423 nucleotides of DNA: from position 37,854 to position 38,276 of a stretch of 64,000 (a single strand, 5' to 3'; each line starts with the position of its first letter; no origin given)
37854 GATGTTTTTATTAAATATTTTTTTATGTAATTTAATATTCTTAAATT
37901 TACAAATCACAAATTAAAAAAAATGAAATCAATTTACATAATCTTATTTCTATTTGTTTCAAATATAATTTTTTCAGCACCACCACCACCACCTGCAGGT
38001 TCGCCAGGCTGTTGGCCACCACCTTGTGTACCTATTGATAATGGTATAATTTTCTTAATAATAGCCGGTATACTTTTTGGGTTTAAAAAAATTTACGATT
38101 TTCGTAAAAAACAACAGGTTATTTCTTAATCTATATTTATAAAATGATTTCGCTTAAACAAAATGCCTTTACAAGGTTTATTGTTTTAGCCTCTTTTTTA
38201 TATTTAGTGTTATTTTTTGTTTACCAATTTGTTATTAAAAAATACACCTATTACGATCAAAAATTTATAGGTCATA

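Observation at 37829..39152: Exosortase unit whose adjacent substrate is a ~18-residue Pro/Cys peptide, back-to-back with the glycan locus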

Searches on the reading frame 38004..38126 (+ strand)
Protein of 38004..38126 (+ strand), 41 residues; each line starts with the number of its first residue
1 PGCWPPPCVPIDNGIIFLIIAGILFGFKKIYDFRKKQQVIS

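Call 33: find_homologous_proteins(query=A5, max_evalue=10)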
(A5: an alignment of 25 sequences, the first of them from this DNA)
Query A5 (25 sequences) (41 aa, profile of the alignment): 1269 proteins with E <= 10 among 1505 candidates; the best 120 are listed.
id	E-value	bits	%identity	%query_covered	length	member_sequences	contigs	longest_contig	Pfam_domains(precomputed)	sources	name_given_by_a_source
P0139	6.7e-22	95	77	95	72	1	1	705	PF28310.1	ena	-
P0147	7.8e-22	95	78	100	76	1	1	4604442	PF28310.1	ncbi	-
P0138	1.3e-21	94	73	100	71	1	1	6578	PF28310.1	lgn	-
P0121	1.7e-21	94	98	100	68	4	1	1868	PF28310.1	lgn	-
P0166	2.8e-21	93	74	95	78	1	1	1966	PF28310.1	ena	-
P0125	3.1e-21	93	92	95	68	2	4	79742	PF28310.1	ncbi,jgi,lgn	jgi:hypothetical protein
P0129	6.4e-21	92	64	95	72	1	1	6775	PF28310.1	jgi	jgi:hypothetical protein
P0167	7.4e-21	92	71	100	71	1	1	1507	PF28310.1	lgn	-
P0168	9.0e-21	92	73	100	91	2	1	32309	PF28310.1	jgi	jgi:hypothetical protein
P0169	9.2e-21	92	66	100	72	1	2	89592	PF28310.1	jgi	jgi:hypothetical protein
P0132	9.6e-21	92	73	100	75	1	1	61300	PF28310.1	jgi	-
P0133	9.9e-21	92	80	100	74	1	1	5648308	PF28310.1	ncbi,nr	ncbi:hypothetical protein CNR22_07120 [Sphingobacteriaceae bacterium]|nr:hypothetical protein CNR22_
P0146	1.0e-20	92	80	100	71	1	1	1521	PF28310.1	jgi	jgi:hypothetical protein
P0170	1.0e-20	91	73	100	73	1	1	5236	PF28310.1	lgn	-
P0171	1.2e-20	91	71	100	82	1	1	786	PF28310.1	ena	-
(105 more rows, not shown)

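Call 41: search_protein_representatives(alignment_id=A4)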
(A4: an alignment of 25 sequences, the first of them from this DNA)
Query: 25 sequences, 33 profile positions. Proteins with E-value up to 0.001 (for the whole library): 1208; up to 1e-10: 6; up to 1e-30: 0. The best 150 are listed.
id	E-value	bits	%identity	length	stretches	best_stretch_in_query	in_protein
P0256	1.3e-12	63.7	-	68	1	1-30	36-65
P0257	4.2e-12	62.1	-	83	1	1-29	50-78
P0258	8.5e-12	61.1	-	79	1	1-33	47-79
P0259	1.0e-11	60.9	-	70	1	1-30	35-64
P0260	1.1e-11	60.7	-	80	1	1-30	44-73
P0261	7.5e-11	58.1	-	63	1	2-29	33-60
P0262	1.1e-10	57.6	-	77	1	1-30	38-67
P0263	1.2e-10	57.5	-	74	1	1-30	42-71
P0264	1.8e-10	56.9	-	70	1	1-30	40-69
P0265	2.5e-10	56.4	-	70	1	1-30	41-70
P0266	3.1e-10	56.1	-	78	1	1-30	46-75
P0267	4.2e-10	55.7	-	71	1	2-31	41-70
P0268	4.7e-10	55.6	-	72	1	1-30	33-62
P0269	4.8e-10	55.5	-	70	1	1-30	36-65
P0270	5.2e-10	55.4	-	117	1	1-28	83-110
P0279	1.8e-09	53.7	-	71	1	1-30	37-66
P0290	2.8e-09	53.1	-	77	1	1-29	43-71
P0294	3.1e-09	52.9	-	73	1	1-30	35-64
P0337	2.6e-08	50.0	-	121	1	1-31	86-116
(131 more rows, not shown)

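Call 44: find_encoding_contigs(protein=P0260, flank=8000, max_places=3)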
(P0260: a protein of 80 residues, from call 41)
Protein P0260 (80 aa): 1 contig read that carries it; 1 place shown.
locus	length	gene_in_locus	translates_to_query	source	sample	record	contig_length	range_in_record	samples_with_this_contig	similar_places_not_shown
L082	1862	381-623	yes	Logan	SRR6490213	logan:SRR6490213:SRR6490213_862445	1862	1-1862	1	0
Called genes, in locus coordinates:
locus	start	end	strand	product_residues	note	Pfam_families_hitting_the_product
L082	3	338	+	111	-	?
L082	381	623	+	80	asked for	PF28310:PID_CTERM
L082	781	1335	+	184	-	PF09721:Exosortase_EpsH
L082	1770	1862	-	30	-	?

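Call 45: find_encoding_contigs(protein=P0259, flank=10000, max_places=2)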
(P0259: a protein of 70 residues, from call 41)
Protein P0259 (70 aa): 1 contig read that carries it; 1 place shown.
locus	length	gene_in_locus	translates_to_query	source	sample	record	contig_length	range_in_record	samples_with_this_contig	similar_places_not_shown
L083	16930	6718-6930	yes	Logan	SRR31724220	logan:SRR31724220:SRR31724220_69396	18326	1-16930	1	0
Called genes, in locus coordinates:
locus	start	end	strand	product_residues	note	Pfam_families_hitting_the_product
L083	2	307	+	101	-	?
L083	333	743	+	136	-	PF01245:Ribosomal_L19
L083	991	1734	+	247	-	PF01012:ETF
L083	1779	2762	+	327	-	PF01012:ETF, PF00766:ETF_alpha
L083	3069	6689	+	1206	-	PF18962:Por_Secre_tail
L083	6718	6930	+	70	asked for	PF28310:PID_CTERM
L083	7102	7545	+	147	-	-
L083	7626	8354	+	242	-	PF00106:adh_short, PF08659:KR, PF13561:adh_short_C2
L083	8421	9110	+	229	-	PF00005:ABC_tran, PF13304:AAA_21 (faint)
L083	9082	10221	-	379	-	PF13692:Glyco_trans_1_4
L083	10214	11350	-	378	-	PF13439:Glyco_transf_4 (weak), PF00534:Glycos_transf_1, PF13692:Glyco_trans_1_4 (weak), PF13524:Glyco_trans_1_2 (weak)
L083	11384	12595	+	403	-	PF00534:Glycos_transf_1 (weak), PF13692:Glyco_trans_1_4, PF13524:Glyco_trans_1_2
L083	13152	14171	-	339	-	PF08843:AbiEii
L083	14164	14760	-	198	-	PF19570:DUF6088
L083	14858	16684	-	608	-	PF04851:ResIII (weak), PF00270:DEAD (faint), PF13086:AAA_11, PF13245:AAA_19, PF13604:AAA_30, PF05127:NAT10_TcmA_helicase, PF13086:AAA_11, PF13087:AAA_12, +1 more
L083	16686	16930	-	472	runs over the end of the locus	-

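Call 46: find_encoding_contigs(protein=P0256, flank=10000, max_places=2)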
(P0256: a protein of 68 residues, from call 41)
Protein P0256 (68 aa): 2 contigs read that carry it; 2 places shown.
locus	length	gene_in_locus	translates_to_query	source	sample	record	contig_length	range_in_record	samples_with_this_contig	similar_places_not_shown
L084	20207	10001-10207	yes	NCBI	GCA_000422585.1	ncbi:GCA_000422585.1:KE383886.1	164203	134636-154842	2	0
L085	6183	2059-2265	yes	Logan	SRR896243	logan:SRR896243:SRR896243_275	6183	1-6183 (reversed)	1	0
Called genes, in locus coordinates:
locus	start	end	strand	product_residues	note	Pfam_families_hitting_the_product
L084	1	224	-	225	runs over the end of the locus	PF13505:OMP_b-brl (faint), PF13568:OMP_b-brl_2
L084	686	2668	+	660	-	PF01464:SLT, PF01476:LysM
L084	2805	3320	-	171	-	PF09721:Exosortase_EpsH (weak)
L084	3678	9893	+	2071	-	PF05572:Peptidase_M43, PF20009:GEVED, PF18962:Por_Secre_tail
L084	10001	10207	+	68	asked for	PF28310:PID_CTERM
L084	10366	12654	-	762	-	PF13328:HD_4, PF01966:HD (weak), PF04607:RelA_SpoT, PF02824:TGS, PF19296:RelA_AH, PF28438:RelA_RIS, PF13291:ACT_4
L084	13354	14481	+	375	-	PF13477:Glyco_trans_4_2, PF13439:Glyco_transf_4 (weak), PF13579:Glyco_trans_4_4, PF20706:GT4-conflict (weak), PF00534:Glycos_transf_1, PF13692:Glyco_trans_1_4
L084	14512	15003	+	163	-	PF00989:PAS, PF13188:PAS_8 (weak), PF08448:PAS_4 (weak), PF13426:PAS_9, PF08447:PAS_3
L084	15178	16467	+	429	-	PF00464:SHMT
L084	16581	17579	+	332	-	PF09640:DUF2027 (weak), PF01713:Smr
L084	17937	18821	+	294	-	PF19841:GldN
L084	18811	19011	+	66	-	-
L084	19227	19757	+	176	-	PF04290:DctQ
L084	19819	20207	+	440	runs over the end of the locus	PF06808:DctM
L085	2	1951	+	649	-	?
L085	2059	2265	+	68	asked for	PF28310:PID_CTERM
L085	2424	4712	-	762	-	PF13328:HD_4, PF01966:HD (weak), PF04607:RelA_SpoT, PF02824:TGS, PF19296:RelA_AH, PF28438:RelA_RIS, PF13291:ACT_4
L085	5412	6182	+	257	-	?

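Call 47: find_encoding_contigs(protein=P0262, flank=10000, max_places=2)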
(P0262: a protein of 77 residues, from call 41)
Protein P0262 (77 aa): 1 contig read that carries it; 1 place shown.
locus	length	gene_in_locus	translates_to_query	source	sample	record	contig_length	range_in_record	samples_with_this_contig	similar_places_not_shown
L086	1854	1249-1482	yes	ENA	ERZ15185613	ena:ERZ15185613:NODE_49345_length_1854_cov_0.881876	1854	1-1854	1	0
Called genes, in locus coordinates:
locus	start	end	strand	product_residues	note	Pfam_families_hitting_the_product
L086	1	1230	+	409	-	?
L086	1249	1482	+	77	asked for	PF28310:PID_CTERM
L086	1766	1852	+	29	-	?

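Call 55: find_encoding_contigs(protein=P0267, flank=10000, max_places=2)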
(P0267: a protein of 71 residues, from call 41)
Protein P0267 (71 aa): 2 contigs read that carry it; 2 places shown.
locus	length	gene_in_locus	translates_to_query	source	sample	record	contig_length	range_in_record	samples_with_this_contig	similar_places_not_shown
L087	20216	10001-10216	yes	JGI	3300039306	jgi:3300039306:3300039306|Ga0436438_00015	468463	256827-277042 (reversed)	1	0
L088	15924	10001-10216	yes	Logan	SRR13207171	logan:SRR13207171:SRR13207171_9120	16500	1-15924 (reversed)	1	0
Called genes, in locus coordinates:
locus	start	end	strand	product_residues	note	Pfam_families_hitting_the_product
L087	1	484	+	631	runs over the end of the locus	PF13191:AAA_16 (faint), PF00005:ABC_tran, PF13401:AAA_22 (faint), PF07728:AAA_5 (faint), PF13304:AAA_21 (faint), PF08352:oligo_HPY (weak), PF00005:ABC_tran, PF02463:SMC_N (weak)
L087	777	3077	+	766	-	PF08206:OB_RNB (weak), PF25049:OB_HELZ2 (faint), PF08206:OB_RNB, PF17849:OB_Dis3, PF17876:CSD2, PF00773:RNB, PF00575:S1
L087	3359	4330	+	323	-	PF00348:polyprenyl_synt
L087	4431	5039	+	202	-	PF01694:Rhomboid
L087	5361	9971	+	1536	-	PF18962:Por_Secre_tail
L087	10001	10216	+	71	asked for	PF28310:PID_CTERM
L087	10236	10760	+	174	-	PF09721:Exosortase_EpsH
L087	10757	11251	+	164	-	-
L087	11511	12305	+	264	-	PF02563:Poly_export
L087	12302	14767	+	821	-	PF01656:CbiA (faint), PF13807:GNVR, PF10609:ParA (faint), PF13614:AAA_31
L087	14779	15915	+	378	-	PF13439:Glyco_transf_4, PF20706:GT4-conflict, PF00534:Glycos_transf_1, PF13692:Glyco_trans_1_4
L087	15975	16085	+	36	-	-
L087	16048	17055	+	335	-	PF02719:Polysacc_synt_2, PF16363:GDP_Man_Dehyd (weak), PF01073:3Beta_HSD, PF01370:Epimerase, PF04321:RmlD_sub_bind (weak)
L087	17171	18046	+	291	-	PF01061:ABC2_membrane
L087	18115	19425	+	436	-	PF00005:ABC_tran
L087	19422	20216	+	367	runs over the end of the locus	PF01041:DegT_DnrJ_EryC1, PF01212:Beta_elim_lyase (weak)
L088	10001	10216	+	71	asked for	PF28310:PID_CTERM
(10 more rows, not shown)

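Call 56: find_encoding_contigs(protein=P0270, flank=10000, max_places=2)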
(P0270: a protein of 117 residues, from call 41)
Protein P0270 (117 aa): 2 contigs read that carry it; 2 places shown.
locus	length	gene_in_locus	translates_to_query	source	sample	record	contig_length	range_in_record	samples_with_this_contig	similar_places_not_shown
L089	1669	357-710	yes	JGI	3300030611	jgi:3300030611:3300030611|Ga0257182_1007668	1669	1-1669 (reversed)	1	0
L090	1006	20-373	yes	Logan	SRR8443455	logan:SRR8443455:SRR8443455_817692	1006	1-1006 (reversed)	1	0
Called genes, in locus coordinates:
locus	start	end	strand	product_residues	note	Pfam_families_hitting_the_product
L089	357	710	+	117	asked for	PF28310:PID_CTERM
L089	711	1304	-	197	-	PF00702:Hydrolase (weak), PF12710:HAD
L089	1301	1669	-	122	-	?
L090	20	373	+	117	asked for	PF28310:PID_CTERM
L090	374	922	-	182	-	PF12710:HAD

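Call 57: find_encoding_contigs(protein=P0294, flank=10000, max_places=2)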
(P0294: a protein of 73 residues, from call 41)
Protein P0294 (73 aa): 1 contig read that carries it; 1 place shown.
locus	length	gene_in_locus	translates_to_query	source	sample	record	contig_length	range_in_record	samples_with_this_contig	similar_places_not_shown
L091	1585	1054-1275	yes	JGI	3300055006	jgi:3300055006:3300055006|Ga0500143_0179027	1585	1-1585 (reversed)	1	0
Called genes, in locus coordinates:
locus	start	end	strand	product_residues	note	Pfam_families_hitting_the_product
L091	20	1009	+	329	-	PF18962:Por_Secre_tail (weak)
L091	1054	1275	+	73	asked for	PF28310:PID_CTERM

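Call 61: search_protein_families(library=ncbifam, proteins=[L087:10236-10760:+, L087:10757-11251:+, L084:2805-3320:-, L082:781-1335:+, L083:7102-7545:+, L087:10001-10216:+, L084:10001-10207:+, L083:6718-6930:+], max_evalue=0.01)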
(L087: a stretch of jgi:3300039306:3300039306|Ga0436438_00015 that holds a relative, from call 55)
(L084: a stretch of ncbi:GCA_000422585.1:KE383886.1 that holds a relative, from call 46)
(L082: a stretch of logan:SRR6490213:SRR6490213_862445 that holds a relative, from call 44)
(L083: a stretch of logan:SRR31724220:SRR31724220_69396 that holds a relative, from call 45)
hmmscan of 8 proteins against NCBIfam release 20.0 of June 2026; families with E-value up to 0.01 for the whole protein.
L087:10236-10760:+ (174 aa): 19 families
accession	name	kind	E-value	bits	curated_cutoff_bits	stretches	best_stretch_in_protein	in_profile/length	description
NF046081.1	exosort_XrtX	exception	5.1e-65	218.5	170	1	5-167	2-166/168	exosortase X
TIGR04128.1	exoso_Fjoh_1448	exception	7.5e-29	101.1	90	1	2-164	3-173/174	exosortase family protein XrtF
NF046083.1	exosort_XrtY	exception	1.9e-19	70.2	160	1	37-160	47-168/168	exosortase Y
TIGR04177.1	exosort_XrtH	exception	5.9e-18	65.4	86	1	34-164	26-156/158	exosortase H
TIGR04178.1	exo_archaeo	signature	1.8e-16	60.2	23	1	75-160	2-94/97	exosortase/archaeosortase family protein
TIGR04300.1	exosort_XrtM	exception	1.8e-11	44.7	125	1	39-159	20-143/150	exosortase family protein XrtM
NF033464.1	cyanoexo_CrtC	exception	1e-10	41.7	225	1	37-143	146-255/278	cyanoexosortase C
TIGR04144.1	archaeo_VPXXXP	exception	1.4e-10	41.3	150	1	15-163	12-153/156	archaeosortase B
NF033505.2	paceosortase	exception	1e-09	38.7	80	1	65-164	50-149/167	pacearchaeosortase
TIGR04125.1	exosort_PGF_TRM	exception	9.9e-09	35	75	1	6-128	76-198/271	archaeosortase A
TIGR04175.1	archaeo_artD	exception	2.7e-08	33.9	125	1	64-161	45-140/150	archaeosortase D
TIGR04124.1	archaeo_artE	exception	3.6e-07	30.4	95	1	39-153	30-142/153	archaeosortase family protein ArtE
TIGR03762.1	archaeo_artC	exception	1.5e-06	28.3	100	1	46-154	151-265/274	archaeosortase C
TIGR03110.1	exosort_Gpos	exception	3.2e-06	27.2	102.75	1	10-153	27-169/187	exosortase family protein XrtG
TIGR03763.1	cyanoexo_CrtA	exception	0.00025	20.6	150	1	44-159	137-258/260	cyanoexosortase A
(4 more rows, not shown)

L087:10757-11251:+ (164 aa): 1 family
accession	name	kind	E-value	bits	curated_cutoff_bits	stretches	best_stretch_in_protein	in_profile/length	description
NF046082.1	assoc_w_XrtX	equivalog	1.3e-10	41.2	75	1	15-155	8-146/147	XrtX-associated membrane protein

L084:2805-3320:- (171 aa): 9 families
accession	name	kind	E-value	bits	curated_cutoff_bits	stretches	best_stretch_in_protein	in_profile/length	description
NF046081.1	exosort_XrtX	exception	9.5e-50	168.8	170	1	5-166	2-164/168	exosortase X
TIGR04128.1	exoso_Fjoh_1448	exception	5.2e-20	72.4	90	1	2-164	3-172/174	exosortase family protein XrtF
TIGR04178.1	exo_archaeo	signature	1.2e-13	51.2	23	1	75-161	1-94/97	exosortase/archaeosortase family protein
TIGR04177.1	exosort_XrtH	exception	6.3e-12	45.8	86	1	14-163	4-154/158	exosortase H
NF046083.1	exosort_XrtY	exception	1.1e-11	44.9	160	1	7-161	8-168/168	exosortase Y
TIGR04144.1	archaeo_VPXXXP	exception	5.7e-06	26.4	150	1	38-165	28-154/156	archaeosortase B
TIGR03762.1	archaeo_artC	exception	9.1e-05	22.4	100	1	9-159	121-270/274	archaeosortase C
TIGR04300.1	exosort_XrtM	exception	0.00041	20.8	125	1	36-160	17-143/150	exosortase family protein XrtM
TIGR03110.1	exosort_Gpos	exception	0.0021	18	102.75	0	38-161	49-175/187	exosortase family protein XrtG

L082:781-1335:+ (184 aa): 9 families
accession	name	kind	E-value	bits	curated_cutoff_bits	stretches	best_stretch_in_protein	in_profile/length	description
NF046081.1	exosort_XrtX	exception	9.1e-36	123.3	170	1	17-182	4-164/168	exosortase X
TIGR04128.1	exoso_Fjoh_1448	exception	3.6e-21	76.2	90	1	34-181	25-173/174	exosortase family protein XrtF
TIGR04178.1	exo_archaeo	signature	6.9e-12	45.5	23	1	92-174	2-90/97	exosortase/archaeosortase family protein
TIGR04177.1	exosort_XrtH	exception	1.2e-10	41.6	86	1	90-180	65-155/158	exosortase H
NF046083.1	exosort_XrtY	exception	1.3e-09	38.1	160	1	73-173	65-164/168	exosortase Y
TIGR04124.1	archaeo_artE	exception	1.4e-07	31.7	95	1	81-180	53-151/153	archaeosortase family protein ArtE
TIGR04300.1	exosort_XrtM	exception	4.2e-07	30.5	125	1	69-178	33-145/150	exosortase family protein XrtM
TIGR04144.1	archaeo_VPXXXP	exception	1.3e-05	25.2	150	1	83-176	56-149/156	archaeosortase B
NF033505.2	paceosortase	exception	0.00085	19.5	80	1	20-178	8-146/167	pacearchaeosortase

L083:7102-7545:+ (147 aa): 0 families

L087:10001-10216:+ (71 aa): 1 family
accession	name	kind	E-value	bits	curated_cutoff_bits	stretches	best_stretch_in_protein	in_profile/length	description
NF046080.1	PID_CTERM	domain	1.7e-13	50.1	26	1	40-63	1-24/25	PID-CTERM protein-sorting domain-containing protein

L084:10001-10207:+ (68 aa): 1 family
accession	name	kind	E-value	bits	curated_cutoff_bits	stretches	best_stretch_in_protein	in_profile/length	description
NF046080.1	PID_CTERM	domain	2.1e-13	49.7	26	1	36-59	1-24/25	PID-CTERM protein-sorting domain-containing protein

L083:6718-6930:+ (70 aa): 1 family
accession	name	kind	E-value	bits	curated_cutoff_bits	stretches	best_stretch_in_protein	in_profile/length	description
NF046080.1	PID_CTERM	domain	9.5e-13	47.7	26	1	35-57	1-23/25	PID-CTERM protein-sorting domain-containing protein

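Call 62: search_protein_families(library=pfam, proteins=[L086:1-1230:+, L082:3-338:+, L085:2-1951:+, L087:5361-9971:+, L083:3069-6689:+, L091:20-1009:+], max_evalue=0.001)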
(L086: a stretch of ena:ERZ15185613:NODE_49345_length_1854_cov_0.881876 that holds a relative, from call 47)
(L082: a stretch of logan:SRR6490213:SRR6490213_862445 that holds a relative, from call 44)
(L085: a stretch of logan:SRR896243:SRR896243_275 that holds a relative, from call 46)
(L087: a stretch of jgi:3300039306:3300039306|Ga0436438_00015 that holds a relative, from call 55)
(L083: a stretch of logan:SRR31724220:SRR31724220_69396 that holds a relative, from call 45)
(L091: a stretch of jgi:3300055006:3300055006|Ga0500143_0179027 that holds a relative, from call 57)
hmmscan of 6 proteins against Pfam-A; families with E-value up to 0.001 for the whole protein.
L086:1-1230:+ (409 aa): 1 family
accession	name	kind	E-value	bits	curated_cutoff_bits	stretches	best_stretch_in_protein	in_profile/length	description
PF18962.6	Por_Secre_tail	-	1.9e-07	31.7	27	1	328-401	1-70/75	Secretion system C-terminal sorting domain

L082:3-338:+ (111 aa): 0 families

L085:2-1951:+ (649 aa): 1 family
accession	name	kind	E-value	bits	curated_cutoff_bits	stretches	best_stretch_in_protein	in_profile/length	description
PF18962.6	Por_Secre_tail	-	2.1e-12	47.6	27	1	572-640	1-67/75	Secretion system C-terminal sorting domain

L087:5361-9971:+ (1536 aa): 1 family
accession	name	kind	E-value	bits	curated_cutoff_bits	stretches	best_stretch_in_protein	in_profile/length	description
PF18962.6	Por_Secre_tail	-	2.5e-08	34.5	27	1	1454-1535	1-75/75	Secretion system C-terminal sorting domain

L083:3069-6689:+ (1206 aa): 1 family
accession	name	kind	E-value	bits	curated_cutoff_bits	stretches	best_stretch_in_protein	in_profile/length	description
PF18962.6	Por_Secre_tail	-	3e-13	50.3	27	1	1130-1205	1-74/75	Secretion system C-terminal sorting domain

L091:20-1009:+ (329 aa): 1 family
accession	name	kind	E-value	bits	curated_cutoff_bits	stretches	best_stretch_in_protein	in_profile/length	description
PF18962.6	Por_Secre_tail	-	7.3e-07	29.8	27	1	250-321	1-68/75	Secretion system C-terminal sorting domain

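Call 65: find_encoding_contigs(protein=P0269, flank=10000, max_places=2)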
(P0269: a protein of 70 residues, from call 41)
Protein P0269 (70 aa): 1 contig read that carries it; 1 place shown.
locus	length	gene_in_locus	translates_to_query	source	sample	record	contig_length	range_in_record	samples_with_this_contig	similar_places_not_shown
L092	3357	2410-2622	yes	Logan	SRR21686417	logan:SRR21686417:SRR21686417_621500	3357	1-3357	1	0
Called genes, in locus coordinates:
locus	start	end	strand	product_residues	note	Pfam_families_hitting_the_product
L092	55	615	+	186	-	-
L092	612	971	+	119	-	-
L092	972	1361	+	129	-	PF20594:DUF6794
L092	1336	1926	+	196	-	PF16473:Rv2179c-like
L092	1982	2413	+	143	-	-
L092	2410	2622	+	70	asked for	PF28310:PID_CTERM (weak)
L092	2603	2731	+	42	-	-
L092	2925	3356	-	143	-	?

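Call 66: find_encoding_contigs(protein=P0337, flank=10000, max_places=2)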
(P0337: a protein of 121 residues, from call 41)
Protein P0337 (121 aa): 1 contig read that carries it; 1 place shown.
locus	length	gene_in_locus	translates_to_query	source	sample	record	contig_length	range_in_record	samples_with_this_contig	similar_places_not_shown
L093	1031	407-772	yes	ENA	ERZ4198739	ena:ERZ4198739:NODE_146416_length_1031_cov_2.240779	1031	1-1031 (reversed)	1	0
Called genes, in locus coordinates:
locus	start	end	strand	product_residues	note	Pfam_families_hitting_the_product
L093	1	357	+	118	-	?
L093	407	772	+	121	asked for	PF28310:PID_CTERM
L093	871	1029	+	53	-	?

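Call 67: find_encoding_contigs(protein=P0279, flank=10000, max_places=2)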
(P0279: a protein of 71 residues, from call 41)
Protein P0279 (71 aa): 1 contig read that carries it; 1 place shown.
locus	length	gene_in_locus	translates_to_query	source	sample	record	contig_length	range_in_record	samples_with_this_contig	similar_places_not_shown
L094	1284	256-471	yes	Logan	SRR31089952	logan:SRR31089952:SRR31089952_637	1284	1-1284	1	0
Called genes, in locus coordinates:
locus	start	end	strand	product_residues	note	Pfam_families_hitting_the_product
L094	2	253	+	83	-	?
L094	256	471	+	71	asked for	PF28310:PID_CTERM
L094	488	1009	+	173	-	PF09721:Exosortase_EpsH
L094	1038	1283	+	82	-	?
